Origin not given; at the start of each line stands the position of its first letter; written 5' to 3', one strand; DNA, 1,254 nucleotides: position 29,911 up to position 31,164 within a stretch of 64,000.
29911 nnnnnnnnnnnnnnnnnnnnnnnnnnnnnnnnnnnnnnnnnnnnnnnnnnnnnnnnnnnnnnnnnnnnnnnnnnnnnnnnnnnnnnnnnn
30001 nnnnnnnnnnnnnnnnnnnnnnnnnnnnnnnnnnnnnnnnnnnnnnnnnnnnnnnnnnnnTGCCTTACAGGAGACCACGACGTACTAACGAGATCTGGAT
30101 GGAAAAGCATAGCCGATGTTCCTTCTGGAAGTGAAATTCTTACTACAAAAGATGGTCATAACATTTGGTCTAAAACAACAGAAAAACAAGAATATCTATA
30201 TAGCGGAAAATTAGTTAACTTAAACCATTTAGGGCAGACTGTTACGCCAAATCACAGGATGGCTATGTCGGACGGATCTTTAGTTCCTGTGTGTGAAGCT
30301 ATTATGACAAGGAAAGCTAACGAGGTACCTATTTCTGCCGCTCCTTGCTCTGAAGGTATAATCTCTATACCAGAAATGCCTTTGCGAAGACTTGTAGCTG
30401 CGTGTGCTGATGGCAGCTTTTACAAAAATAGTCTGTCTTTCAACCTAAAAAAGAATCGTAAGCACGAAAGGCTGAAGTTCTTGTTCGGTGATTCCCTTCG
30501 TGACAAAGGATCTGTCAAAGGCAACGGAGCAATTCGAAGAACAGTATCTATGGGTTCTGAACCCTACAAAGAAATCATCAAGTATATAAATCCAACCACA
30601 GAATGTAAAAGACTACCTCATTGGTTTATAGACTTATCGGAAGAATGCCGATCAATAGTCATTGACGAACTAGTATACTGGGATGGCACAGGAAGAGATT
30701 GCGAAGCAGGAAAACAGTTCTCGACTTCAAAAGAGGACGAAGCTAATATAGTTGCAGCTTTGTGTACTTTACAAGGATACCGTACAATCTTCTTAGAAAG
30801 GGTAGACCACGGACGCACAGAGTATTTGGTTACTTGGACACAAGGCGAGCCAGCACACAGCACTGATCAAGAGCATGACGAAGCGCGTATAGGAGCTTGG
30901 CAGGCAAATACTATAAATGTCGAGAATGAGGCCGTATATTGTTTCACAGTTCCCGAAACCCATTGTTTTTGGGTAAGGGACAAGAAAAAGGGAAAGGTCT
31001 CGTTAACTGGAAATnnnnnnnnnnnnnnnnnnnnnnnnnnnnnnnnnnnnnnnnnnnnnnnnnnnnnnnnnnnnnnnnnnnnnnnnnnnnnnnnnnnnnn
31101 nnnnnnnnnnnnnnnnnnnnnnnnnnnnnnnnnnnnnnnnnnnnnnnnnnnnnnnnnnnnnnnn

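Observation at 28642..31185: Intein splitting the GHxH motif of a Zn-ribbon metallophosphoesterase (Mre11/SbcD-like)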

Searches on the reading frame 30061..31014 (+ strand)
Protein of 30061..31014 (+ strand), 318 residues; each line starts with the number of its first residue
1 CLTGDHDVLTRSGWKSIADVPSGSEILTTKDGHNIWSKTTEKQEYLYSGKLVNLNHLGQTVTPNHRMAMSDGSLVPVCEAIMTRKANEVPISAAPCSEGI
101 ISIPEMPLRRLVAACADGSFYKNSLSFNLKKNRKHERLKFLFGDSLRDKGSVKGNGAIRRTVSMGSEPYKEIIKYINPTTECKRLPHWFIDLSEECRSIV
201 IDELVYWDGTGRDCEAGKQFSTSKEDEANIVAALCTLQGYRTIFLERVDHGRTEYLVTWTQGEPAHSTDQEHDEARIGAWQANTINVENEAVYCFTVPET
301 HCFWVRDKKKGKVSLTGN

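Call 7: search_protein_families(library=pfam, proteins=[window:30061-31014:+], max_evalue=10)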
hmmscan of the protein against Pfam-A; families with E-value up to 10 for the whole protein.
seq(318 aa): 0 families

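Call 8: search_solved_structures(query=window:30061-31014:+, max_evalue=10, show_alignments=3)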
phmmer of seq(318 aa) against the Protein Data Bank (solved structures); distinct sequences matched with E-value up to 10: 0.

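Call 12: search_dna_similar(query=window:30061-31014:+, collection=phages, mode=protein, max_rows=40, max_evalue=0.001)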
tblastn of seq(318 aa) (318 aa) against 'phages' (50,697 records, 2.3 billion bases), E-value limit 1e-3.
Records with a match: 89; places in all: 89; records where one place covers at least 80% of the query: 69.
Best place of each record, by identity: <60% 89.
By first word of the organism name: Mycobacterium 44; Staphylococcus 10; Salmonella 6; Escherichia 5; Acinetobacter 4; Pectobacterium 3; Enterocloster 3; Proteus 2; Corynebacterium 2; Vibrio 2; and 6 more.
By host as written in the record: Mycobacterium smegmatis mc2 155 38; - 8; Staphylococcus aureus 4; Mycobacterium smegmatis mc#155 4; Escherichia sp. 3; Acinetobacter baumannii 2; Acinetobacter baumannii YMC13/03/R2096 2; Proteus mirabilis 2; and 18 more.
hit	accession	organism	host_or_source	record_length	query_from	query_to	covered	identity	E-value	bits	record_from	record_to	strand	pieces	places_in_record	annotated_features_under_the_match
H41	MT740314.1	Escherichia phage JEP1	Escherichia coli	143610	1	318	100%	26.9%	3e-13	76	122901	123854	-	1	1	hypothetical protein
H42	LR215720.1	Staphylococcus phage Stab23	-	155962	1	318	100%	26.6%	3e-8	61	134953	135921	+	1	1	g198: Nicotinamide phosphoribosyltransferase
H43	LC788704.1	Staphylococcus phage phiSNIID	sewage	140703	1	318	100%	26.3%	4e-8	61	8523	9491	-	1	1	nicotinamide phosphoribosyl transferase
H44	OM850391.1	Staphylococcus phage O1-102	Staphylococcus aureus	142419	1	318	100%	26.3%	4e-8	61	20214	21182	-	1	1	record has no annotation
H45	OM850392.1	Staphylococcus phage B2-102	Staphylococcus aureus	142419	1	318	100%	26.3%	4e-8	61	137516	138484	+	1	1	record has no annotation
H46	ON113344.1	Staphylococcus phage T2-102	Staphylococcus aureus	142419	1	318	100%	26.3%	4e-8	61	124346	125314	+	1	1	record has no annotation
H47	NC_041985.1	Mycobacterium phage Switzer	Mycobacterium smegmatis mc2 155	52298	1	318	100%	25.3%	1e-8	62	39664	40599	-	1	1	56: PhoH-like phosphate starvation-inducible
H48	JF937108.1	Mycobacterium phage Switzer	Mycobacterium smegmatis mc2 155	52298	1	318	100%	25.3%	1e-8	62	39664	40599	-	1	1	56: DNA primase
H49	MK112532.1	Mycobacterium phage Bones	Mycobacterium smegmatis mc2 155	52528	1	318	100%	25.3%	1e-8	62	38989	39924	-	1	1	55: DNA primase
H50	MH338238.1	Mycobacterium phage Michley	Mycobacterium smegmatis mc2 155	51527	1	318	100%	25.3%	2e-8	62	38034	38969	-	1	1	54: DNA primase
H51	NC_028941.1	Mycobacterium phage Turj99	Mycobacterium smegmatis mc2 155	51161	1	318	100%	25.3%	2e-8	62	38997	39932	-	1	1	intein-containing topoisomerase primase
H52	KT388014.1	Mycobacterium phage Turj99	Mycobacterium smegmatis mc2 155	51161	1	318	100%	25.3%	2e-8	62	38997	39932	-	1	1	intein-containing topoisomerase primase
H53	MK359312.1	Mycobacterium phage Fushigi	Mycobacterium smegmatis mc2 155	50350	1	318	100%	25.3%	2e-8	62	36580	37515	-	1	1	53: DNA primase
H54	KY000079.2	Acinetobacter phage AM24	Acinetobacter baumannii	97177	1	318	100%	25.2%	1e-8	62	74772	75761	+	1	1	PhoH-like protein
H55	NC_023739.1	Mycobacterium phage BillKnuckles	Mycobacterium smegmatis mc2 155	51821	1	318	100%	25.1%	3e-8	61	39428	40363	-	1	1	54: DNA primase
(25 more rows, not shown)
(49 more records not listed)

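Call 13: find_homologous_proteins(query=window:30061-31014:+)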
Query seq(318 aa) (318 aa): 1 proteins with E <= 0.001 among 665 candidates.
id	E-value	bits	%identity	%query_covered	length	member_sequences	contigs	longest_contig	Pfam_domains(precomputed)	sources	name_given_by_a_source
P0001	9.6e-10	56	32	75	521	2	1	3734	PF00476.27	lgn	-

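Call 14: get_annotated_region(hit=H41, flank=3000)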
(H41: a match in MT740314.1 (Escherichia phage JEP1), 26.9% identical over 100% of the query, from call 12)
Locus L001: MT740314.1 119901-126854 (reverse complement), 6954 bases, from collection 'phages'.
description: Escherichia phage JEP1, complete genome.
organism: Escherichia phage JEP1 (NCBI taxid 2759218)
taxonomy: Viruses; Duplodnaviria; Heunggongvirae; Uroviricota; Caudoviricetes; Vequintavirinae; Vequintavirus
host: Escherichia coli; source: -; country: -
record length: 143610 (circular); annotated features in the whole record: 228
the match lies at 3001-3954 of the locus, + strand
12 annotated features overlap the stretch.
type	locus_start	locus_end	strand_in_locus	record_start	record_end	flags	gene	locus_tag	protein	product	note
CDS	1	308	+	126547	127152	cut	-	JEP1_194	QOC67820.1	endonuclease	-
CDS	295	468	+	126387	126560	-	-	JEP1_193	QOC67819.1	hypothetical protein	-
CDS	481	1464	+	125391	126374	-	-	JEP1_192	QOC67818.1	exonuclease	-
CDS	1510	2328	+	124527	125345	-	-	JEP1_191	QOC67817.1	putative type II DNA modification enzyme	putative type II DNA modification enzyme (methyltransferase)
CDS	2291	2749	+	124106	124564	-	-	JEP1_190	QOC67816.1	hypothetical protein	-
CDS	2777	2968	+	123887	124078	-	-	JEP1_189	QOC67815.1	hypothetical protein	-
CDS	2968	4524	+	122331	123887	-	-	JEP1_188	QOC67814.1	hypothetical protein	JK_59P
CDS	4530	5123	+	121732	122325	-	-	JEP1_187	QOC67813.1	hypothetical protein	-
CDS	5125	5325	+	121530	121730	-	-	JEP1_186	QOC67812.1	hypothetical protein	-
CDS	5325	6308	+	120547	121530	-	-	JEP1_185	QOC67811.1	hypothetical protein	-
CDS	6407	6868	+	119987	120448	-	-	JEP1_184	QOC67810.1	hypothetical protein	-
CDS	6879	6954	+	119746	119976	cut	-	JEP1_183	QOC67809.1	hypothetical protein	-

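Call 38: predict_structure(alignment_id=A2)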
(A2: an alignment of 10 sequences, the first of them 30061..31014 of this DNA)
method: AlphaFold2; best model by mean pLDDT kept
length: 318 residues; sequences in the alignment: 10
mean_pLDDT: 87.6   pTM: 0.87
mean pLDDT of the five models: 87.6, 87.1, 85.4, 83.0, 81.8
residues with pLDDT >= 90: 197; 70-90: 94; 50-70: 16; < 50: 11
segments of 3 or more residues with pLDDT < 50: 212-215, 263-269
pLDDT, mean of each block of 10 residues (from residue 1): 94 95 94 92 94 92 91 91 89 88 95 91 86 91 85 77 93 82 82 95 80 60 92 95 89 89 50 81 95 90 94 90
secondary structure, 60 per line:
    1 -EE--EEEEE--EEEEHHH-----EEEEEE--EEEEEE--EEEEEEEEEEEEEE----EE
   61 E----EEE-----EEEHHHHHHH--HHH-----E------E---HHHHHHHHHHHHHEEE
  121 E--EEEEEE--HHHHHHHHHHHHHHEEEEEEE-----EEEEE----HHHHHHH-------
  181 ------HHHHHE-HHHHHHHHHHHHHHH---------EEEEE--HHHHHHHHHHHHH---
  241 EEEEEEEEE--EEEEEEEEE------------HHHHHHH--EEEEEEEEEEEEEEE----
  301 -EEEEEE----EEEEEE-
elements in order: E6-10 E13-16 E25-30 E33-38 E41-54 E59-61 E66-68 E74-76 H77-83 H105-117 E118-121 E124-129 H132-145 E146-152 E158-162 H167-173 H187-191 H194-208 E218-222 H225-237 E241-249 E252-260 H273-279 E282-296 E302-307 E312-317

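Call 42: fold_search(model_id=the predicted structure, library=pdb)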
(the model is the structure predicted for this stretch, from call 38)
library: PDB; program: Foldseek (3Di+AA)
matches with E <= 10: 616; with E <= 0.001: 51
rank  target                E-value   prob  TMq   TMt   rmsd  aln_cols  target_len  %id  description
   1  7qsu                  2.0e-16  1.00  0.61  0.55   8.8       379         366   15  Crystal structure of homing endonuclease-associated TliVMA intein (C1A, d333-339) (released 2022-03-30)
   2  7qss                  3.0e-15  1.00  0.62  0.49   8.0       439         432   14  Crystal structure of homing endonuclease-associated TliVMA intein (C1A) (released 2022-03-30)
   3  7qst                  2.9e-12  1.00  0.58  0.52   7.9       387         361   16  Crystal structure of homing endonuclease-associated PhoVMA intein (C1A) (released 2022-03-30)
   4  1vde_B                4.4e-12  1.00  0.54  0.43   9.3       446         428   12  PI-SCEI, A HOMING ENDONUCLEASE WITH PROTEIN SPLICING ACTIVITY (released 1998-04-08)
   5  1vde_A                1.1e-11  1.00  0.56  0.44   9.5       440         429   11  PI-SCEI, A HOMING ENDONUCLEASE WITH PROTEIN SPLICING ACTIVITY (released 1998-04-08)
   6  1jva_B                3.3e-11  1.00  0.54  0.43   9.5       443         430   10  CRYSTAL STRUCTURE OF THE VMA1-DERIVED ENDONUCLEASE BEARING THE N AND C EXTEIN PROPEPTIDES (released 2002-08-29)
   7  1ef0_A                4.0e-11  1.00  0.55  0.44   8.8       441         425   11  CRYSTAL STRUCTURE OF PI-SCEI MINIPRECURSOR (released 2000-06-07)
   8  1um2_B                6.8e-11  1.00  0.54  0.44  10.7       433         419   11  Crystal Structure of the Vma1-Derived Endonuclease with the Ligated Extein Segment (released 2004-09-22)
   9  1lws_A                1.6e-10  1.00  0.53  0.42   9.3       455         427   11  Crystal structure of the intein homing endonuclease PI-SceI bound to its recognition sequence (released 2002-09-27)
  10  1dq3                  2.3e-10  1.00  0.55  0.41   9.0       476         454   11  CRYSTAL STRUCTURE OF AN ARCHAEAL INTEIN-ENCODED HOMING ENDONUCLEASE PI-PFUI (released 2000-07-05)
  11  1um2_A                2.6e-10  1.00  0.55  0.45   9.5       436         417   10  Crystal Structure of the Vma1-Derived Endonuclease with the Ligated Extein Segment (released 2004-09-22)
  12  1ef0_B                5.7e-10  1.00  0.53  0.45   9.3       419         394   12  CRYSTAL STRUCTURE OF PI-SCEI MINIPRECURSOR (released 2000-06-07)
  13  1jva_A                7.7e-10  1.00  0.54  0.43   9.4       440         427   12  CRYSTAL STRUCTURE OF THE VMA1-DERIVED ENDONUCLEASE BEARING THE N AND C EXTEIN PROPEPTIDES (released 2002-08-29)
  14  1dfa                  2.1e-09  1.00  0.51  0.42   9.5       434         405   11  CRYSTAL STRUCTURE OF PI-SCEI IN C2 SPACE GROUP (released 1999-12-08)
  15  1lwt_A                3.6e-09  1.00  0.52  0.40  10.0       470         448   11  Crystal structure of the intein homing endonuclease PI-SceI bound to its substrate DNA (Ca2+ free) (released 2002-09-27)
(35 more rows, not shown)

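Call 72: search_protein_representatives(alignment_id=A2)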
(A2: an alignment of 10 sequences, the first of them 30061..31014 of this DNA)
Query: 10 sequences, 324 profile positions. Proteins with E-value up to 0.001 (for the whole library): 9785; up to 1e-10: 3264; up to 1e-30: 86. The best 150 are listed.
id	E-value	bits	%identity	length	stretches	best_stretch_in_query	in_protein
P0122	7.2e-128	442.8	-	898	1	1-324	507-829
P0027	6.9e-125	433.0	-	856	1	1-324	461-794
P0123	2.0e-122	424.9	-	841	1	1-324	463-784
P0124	3.4e-111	388.1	-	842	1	1-324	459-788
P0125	6.2e-108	377.3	-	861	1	1-324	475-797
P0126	1.4e-104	366.3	-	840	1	1-324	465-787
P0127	3.9e-96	338.6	-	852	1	1-324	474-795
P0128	1.3e-92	327.0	-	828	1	1-324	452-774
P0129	2.1e-92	326.3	-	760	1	1-324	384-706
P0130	3.9e-92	325.4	-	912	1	1-324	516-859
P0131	6.9e-92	324.6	-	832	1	1-324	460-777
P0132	5.6e-89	315.1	-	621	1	1-324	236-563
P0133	8.5e-87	307.9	-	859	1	1-324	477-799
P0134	2.6e-81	289.9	-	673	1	1-324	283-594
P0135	2.2e-67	244.1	-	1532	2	1-324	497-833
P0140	2.0e-51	191.6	-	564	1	1-324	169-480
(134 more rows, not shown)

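Call 89: search_dna_similar(query=P0140, collection=phages, mode=protein, max_rows=25, max_evalue=1e-8)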
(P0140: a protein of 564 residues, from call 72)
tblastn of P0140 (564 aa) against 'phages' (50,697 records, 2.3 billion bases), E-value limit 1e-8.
Records with a match: 131; places in all: 133; records where one place covers at least 80% of the query: 0.
Best place of each record, by identity: <60% 131.
By first word of the organism name: Mycobacterium 106; Escherichia 11; Prevotella 6; Caudoviricetes 3; Verrucomicrobia 2; Bacteriophage 1; uncultured 1; Chryseobacterium 1.
By host as written in the record: Mycobacterium smegmatis mc2 155 79; Mycobacterium smegmatis mc#155 12; - 9; Prevotella sp. 6; Escherichia coli 6; Mycobacterium sp. 5; Mycobacterium smegmatis mc2155 5; Escherichia sp. 3; and 5 more.
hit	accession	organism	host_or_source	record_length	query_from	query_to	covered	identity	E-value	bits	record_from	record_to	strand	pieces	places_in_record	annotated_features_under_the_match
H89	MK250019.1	Prevotella phage Lak-A2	Prevotella sp.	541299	78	499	75%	24.7%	7e-12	75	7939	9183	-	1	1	record has no annotation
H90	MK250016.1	Prevotella phage Lak-A1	Prevotella sp.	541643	78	499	75%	24.1%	4e-12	76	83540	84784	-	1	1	record has no annotation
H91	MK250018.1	Prevotella phage Lak-A1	Prevotella sp.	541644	78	499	75%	24.1%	4e-12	76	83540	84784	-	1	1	record has no annotation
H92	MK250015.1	Prevotella phage Lak-A1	Prevotella sp.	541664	78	499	75%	24.1%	4e-12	76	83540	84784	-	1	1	record has no annotation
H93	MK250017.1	Prevotella phage Lak-A1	Prevotella sp.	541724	78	499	75%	24.1%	4e-12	76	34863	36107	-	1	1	record has no annotation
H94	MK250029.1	Prevotella phage Lak-C1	Prevotella sp.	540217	78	499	75%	24.1%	2e-11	73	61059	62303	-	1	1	record has no annotation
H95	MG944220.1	Mycobacterium phage Ruotula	Mycobacterium smegmatis mc2 155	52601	164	493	59%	26.7%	1e-10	71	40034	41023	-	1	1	57: DNA primase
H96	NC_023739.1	Mycobacterium phage BillKnuckles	Mycobacterium smegmatis mc2 155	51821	164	493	59%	26.4%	4e-10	69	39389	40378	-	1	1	54: DNA primase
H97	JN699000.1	Mycobacterium phage BillKnuckles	Mycobacterium smegmatis mc2 155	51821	164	493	59%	26.4%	4e-10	69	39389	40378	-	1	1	54: DNA primase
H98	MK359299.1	Mycobacterium phage Petp2012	Mycobacterium smegmatis mc2 155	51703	164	493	59%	26.2%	1e-9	67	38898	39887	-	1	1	56: DNA primase/polymerase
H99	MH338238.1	Mycobacterium phage Michley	Mycobacterium smegmatis mc2 155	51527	164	493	59%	25.9%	2e-9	67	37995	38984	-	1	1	54: DNA primase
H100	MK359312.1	Mycobacterium phage Fushigi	Mycobacterium smegmatis mc2 155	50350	164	493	59%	25.9%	2e-9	67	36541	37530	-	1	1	53: DNA primase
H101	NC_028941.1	Mycobacterium phage Turj99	Mycobacterium smegmatis mc2 155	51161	164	493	59%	25.9%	2e-9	67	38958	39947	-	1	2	intein-containing topoisomerase primase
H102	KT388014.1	Mycobacterium phage Turj99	Mycobacterium smegmatis mc2 155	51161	164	493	59%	25.9%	2e-9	67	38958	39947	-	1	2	intein-containing topoisomerase primase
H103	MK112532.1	Mycobacterium phage Bones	Mycobacterium smegmatis mc2 155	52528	164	493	59%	25.1%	1e-9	67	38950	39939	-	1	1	55: DNA primase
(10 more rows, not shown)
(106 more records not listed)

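Call 90: get_annotated_region(hit=H90, flank=600)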
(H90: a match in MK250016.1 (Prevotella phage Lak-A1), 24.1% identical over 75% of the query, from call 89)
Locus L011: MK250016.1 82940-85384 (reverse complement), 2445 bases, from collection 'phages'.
description: MAG: Prevotella phage Lak-A1, complete genome.
organism: Prevotella phage Lak-A1 (NCBI taxid 2491281)
taxonomy: Viruses; Duplodnaviria; Heunggongvirae; Uroviricota; Caudoviricetes
host: Prevotella sp.; source: human feces; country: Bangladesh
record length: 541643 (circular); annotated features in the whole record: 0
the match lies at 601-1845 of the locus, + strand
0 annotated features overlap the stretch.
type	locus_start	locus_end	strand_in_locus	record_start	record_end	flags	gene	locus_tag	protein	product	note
